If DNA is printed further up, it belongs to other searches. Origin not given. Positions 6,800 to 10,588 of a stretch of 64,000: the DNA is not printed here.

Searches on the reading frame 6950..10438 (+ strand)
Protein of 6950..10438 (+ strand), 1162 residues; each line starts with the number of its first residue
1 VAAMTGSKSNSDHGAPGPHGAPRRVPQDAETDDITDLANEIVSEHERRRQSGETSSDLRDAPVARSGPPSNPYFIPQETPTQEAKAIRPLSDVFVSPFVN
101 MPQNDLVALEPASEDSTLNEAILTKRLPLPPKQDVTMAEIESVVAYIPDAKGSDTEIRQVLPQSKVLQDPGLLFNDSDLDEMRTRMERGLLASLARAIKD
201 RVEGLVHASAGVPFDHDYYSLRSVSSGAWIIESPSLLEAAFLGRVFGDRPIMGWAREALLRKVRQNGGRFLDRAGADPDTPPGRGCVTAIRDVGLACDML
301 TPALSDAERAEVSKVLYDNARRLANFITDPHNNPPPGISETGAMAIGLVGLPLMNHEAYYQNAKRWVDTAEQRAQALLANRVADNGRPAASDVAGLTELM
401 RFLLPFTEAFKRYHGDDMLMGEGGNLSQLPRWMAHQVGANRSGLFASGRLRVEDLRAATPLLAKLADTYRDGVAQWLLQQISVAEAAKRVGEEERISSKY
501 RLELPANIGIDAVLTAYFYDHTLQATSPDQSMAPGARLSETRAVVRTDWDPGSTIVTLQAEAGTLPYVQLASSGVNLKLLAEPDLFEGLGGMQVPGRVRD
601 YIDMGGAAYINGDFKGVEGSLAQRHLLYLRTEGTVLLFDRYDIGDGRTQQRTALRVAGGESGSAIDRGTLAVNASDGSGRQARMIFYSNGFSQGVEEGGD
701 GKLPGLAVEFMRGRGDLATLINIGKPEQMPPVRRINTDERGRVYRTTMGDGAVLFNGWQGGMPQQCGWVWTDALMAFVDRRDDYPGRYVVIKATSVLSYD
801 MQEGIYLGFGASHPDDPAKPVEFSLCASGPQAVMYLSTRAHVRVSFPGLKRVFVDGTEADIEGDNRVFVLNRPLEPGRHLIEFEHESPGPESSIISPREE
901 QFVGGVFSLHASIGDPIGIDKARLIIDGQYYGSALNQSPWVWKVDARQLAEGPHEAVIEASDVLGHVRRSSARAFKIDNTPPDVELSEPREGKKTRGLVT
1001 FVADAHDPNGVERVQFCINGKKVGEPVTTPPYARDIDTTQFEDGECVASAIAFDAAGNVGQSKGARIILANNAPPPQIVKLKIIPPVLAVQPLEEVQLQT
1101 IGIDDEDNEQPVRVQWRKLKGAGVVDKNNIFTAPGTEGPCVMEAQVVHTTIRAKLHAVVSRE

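Call 31: search_protein_families(library=pfam, proteins=[window:6950-10438:+], max_evalue=0.00001)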
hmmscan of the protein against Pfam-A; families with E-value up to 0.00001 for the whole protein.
window:6950-10438:+ (1162 aa): 1 family
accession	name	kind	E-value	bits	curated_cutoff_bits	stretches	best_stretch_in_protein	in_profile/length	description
PF17957.7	Big_7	-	4.4e-17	62.9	24.1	1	982-1044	1-64/70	Bacterial Ig domain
